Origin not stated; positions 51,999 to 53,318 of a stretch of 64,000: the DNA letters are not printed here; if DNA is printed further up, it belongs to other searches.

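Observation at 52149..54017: Recurrent Gfo/Idh/MocA -> PhyH gene pair, here separated by only 6 nt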

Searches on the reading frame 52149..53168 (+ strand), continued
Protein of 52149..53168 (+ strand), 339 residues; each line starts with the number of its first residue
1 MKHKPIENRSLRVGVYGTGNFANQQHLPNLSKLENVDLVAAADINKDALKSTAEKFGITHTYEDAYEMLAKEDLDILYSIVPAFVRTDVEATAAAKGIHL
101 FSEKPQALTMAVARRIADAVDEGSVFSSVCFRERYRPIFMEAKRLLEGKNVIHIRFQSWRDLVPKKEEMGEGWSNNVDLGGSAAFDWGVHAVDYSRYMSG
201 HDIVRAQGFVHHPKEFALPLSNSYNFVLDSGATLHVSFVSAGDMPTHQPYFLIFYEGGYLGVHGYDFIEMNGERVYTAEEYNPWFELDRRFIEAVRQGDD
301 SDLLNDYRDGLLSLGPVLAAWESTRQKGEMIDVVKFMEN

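Call 43: find_related_loci(query=A2, collection=metagenome_contigs, flank=6000)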
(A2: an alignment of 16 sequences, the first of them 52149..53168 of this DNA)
Query A2 (339 aa) in metagenome_contigs; peptide patterns used: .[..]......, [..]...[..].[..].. (x = any residue, [..] = any of these).
357 stretches matched a pattern; 116 encode a relative of the query (tblastn E <= 1e-3); the best 80 are kept; 80 distinct loci.
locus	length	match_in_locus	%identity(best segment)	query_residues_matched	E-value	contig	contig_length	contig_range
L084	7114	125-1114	62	9-338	4e-141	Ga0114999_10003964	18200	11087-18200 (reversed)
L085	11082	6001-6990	62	9-338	3e-141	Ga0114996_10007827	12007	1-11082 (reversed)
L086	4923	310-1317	62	8-339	1e-141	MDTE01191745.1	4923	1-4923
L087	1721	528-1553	60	1-338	3e-149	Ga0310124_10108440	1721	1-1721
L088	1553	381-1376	60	7-338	1e-149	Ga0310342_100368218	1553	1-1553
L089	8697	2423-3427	61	4-339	6e-137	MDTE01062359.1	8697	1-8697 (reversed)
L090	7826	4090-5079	60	9-338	3e-136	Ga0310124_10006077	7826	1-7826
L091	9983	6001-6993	60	8-339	4e-136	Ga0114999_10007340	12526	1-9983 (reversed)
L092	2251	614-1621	60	5-337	3e-143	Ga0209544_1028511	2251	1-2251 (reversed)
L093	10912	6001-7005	60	4-338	1e-134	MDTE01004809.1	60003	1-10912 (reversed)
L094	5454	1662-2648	60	8-337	4e-135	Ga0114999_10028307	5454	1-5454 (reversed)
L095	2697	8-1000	59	8-339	3e-141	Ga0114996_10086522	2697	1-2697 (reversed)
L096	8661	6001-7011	59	7-338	3e-133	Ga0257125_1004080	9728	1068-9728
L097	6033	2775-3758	58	10-337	1e-131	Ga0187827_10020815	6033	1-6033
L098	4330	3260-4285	59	1-338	3e-133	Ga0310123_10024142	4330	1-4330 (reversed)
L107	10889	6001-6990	57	10-338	5e-126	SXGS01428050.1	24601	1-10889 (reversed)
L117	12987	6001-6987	53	11-337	2e-121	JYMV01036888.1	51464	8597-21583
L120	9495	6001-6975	56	11-333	7e-120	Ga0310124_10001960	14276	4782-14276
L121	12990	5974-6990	53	3-339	4e-119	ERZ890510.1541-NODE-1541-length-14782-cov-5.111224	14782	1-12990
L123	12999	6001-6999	52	8-339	2e-117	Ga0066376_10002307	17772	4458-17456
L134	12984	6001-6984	53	10-336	2e-115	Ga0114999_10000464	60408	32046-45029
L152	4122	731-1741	51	1-337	2e-108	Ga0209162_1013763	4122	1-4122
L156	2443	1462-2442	50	5-326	3e-110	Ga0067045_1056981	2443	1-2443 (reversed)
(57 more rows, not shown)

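Call 49: search_protein_families(library=pfam, proteins=[L134:6933-8489:+, L156:648-1445:+, L121:5276-6043:-, L120:4217-5920:-, L121:2887-4161:+, L117:4628-5830:+, L123:4810-5922:+, L152:1766-2644:-, L090:5098-6327:+, L107:4256-5239:+], max_evalue=0.001)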
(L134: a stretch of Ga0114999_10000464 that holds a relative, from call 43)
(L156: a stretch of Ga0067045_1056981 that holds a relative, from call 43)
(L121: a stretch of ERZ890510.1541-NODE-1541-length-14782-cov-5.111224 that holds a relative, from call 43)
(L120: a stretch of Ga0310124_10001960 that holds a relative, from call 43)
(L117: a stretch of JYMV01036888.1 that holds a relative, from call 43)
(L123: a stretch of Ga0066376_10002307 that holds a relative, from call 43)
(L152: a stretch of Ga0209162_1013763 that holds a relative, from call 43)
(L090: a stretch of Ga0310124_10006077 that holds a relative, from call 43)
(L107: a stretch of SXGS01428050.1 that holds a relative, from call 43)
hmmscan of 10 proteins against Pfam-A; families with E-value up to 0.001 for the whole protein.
L134:6933-8489:+ (518 aa): 1 family
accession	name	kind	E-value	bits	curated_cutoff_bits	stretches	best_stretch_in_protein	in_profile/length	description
PF01554.23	MatE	-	7.4e-42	143.2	24.9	2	292-446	2-150/161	MatE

L156:648-1445:+ (265 aa): 0 families

L121:5276-6043:- (255 aa): 5 families
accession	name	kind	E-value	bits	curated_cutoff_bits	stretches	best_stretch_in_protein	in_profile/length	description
PF10294.15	Methyltransf_16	-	2.8e-09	37.4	21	1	83-211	15-156/174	Lysine methyltransferase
PF02353.26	CMAS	-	3.9e-07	30.1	27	1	100-137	55-92/273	Mycolic acid cyclopropane synthetase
PF13649.12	Methyltransf_25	-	2.4e-06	28.6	27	1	111-171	1-62/97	Methyltransferase domain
PF06325.19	PrmA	-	4.2e-05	23.6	22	1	98-167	153-221/296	Ribosomal protein L11 methyltransferase (PrmA)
PF05175.20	MTS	-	9.5e-05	22.5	23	1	91-156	18-81/170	Methyltransferase small domain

L120:4217-5920:- (567 aa): 1 family
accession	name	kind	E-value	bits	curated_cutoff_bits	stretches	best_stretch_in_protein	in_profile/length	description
PF00701.28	DHDPS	-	2e-10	40.3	22.1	1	235-431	7-194/289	Dihydrodipicolinate synthetase family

L121:2887-4161:+ (424 aa): 1 family
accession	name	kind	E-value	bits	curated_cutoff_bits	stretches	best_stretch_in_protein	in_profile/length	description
PF02826.25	2-Hacid_dh_C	-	3.6e-47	160.5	25.1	1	208-387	1-178/178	D-isomer specific 2-hydroxyacid dehydrogenase, NAD binding domain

L117:4628-5830:+ (400 aa): 3 families
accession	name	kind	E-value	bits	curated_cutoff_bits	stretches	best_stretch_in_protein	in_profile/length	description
PF01408.29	GFO_IDH_MocA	-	4.3e-21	76.3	24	1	6-133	1-117/120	Oxidoreductase family, NAD-binding Rossmann fold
PF02894.22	GFO_IDH_MocA_C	-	1.3e-19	71.3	22.9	1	156-371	8-210/218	Oxidoreductase family, C-terminal alpha/beta domain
PF22725.1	GFO_IDH_MocA_C3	-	2.3e-15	57.1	27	1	157-270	13-110/124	GFO/IDH/MocA C-terminal domain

L123:4810-5922:+ (370 aa): 1 family
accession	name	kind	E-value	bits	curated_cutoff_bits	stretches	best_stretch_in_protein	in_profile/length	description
PF02615.19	Ldh_2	-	5e-84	282.7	38.8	1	29-356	2-332/333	Malate/L-lactate dehydrogenase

L152:1766-2644:- (292 aa): 4 families
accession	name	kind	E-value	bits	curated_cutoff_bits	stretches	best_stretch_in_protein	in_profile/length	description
PF13561.12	adh_short_C2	-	1.8e-57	195.1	27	1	53-289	6-236/236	Enoyl-(Acyl carrier protein) reductase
PF00106.31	adh_short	-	1.2e-55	188.4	26.6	1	44-231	1-188/195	short chain dehydrogenase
PF08659.16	KR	-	2.1e-10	41.3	22.6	1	47-197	4-154/180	KR domain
PF23441.1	SDR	-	4.7e-08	33.2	27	1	50-289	14-256/258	SDR-like rossmann domain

L090:5098-6327:+ (409 aa): 9 families
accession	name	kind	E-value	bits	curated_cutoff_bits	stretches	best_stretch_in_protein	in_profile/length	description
PF01266.30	DAO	-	1.7e-56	192.7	27.9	1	6-356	2-352/353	FAD dependent oxidoreductase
PF00890.30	FAD_binding_2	-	3e-10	40.3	20.4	1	6-192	2-190/414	FAD binding domain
PF13450.12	NAD_binding_8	-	5.2e-07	30.3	21.9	1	8-43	1-36/68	NAD(P)-binding Rossmann-like domain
PF07992.20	Pyr_redox_2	-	1.5e-06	28.3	26.1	1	5-39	2-38/291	Pyridine nucleotide-disulphide oxidoreductase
PF01494.25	FAD_binding_3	-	2.5e-06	27.4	22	1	4-53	2-50/349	FAD binding domain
PF03486.20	HI0933_like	-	3e-06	27.3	50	0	5-36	2-33/244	HI0933-like protein Rossmann domain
PF12831.13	FAD_oxidored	-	3.5e-06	27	27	1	6-79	2-74/416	FAD dependent oxidoreductase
PF01134.28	GIDA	-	4.5e-06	26.4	22.1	0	5-35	1-31/391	Glucose inhibited division protein A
PF01946.23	Thi4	-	1.5e-05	24.8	26.2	1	2-60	16-76/235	Thi4 family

L107:4256-5239:+ (327 aa): 0 families

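Call 60: search_protein_families(library=ncbifam, proteins=[window:52149-53168:+], max_evalue=0.001)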
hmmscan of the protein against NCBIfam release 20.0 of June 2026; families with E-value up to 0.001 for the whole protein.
window:52149-53168:+ (339 aa): 8 families
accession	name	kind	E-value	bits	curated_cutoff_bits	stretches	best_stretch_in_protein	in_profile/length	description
NF040723.1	UDP-GlcNAcDh_Arch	equivalog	5.4e-21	75.4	450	1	11-204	1-182/302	UDP-N-acetylglucosamine 3-dehydrogenase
TIGR04380.1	myo_inos_iolG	equivalog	7.1e-21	74.4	355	1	11-206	2-192/330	inositol 2-dehydrogenase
NF052479.1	LevoglcsnDh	equivalog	1e-15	57.3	650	1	41-201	41-204/386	levoglucosan dehydrogenase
NF041392.1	XylDh_Gfo6_Halo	equivalog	9.3e-13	47.7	350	1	7-215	13-228/350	D-xylose 1-dehydrogenase Gfo6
NF052679.1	InsChiInosDhIolG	equivalog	3.5e-12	46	540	1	10-151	2-145/343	bifunctional inositol 2-dehydrogenase/D-chiro-inositol 1-dehydrogenase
NF058563.1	BT_2159_fam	equivalog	1.9e-07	30.5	650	1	12-202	2-186/350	disaccharide 3-dehydrogenase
NF008607.0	PRK11579.1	subfamily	3.8e-07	29.4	330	1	10-195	4-185/346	oxidoreductase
NF058561.1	BT_2158_fam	equivalog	0.00075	18.2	750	1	27-120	48-143/487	glycoside 3-dehydrogenase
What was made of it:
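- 52149..53168 (+): Gfo/Idh/MocA-family NAD(P)-dependent oxidoreductase (339 aa), first gene of the tight pair. No NCBIfam equivalog cut-off is reached (call 60).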
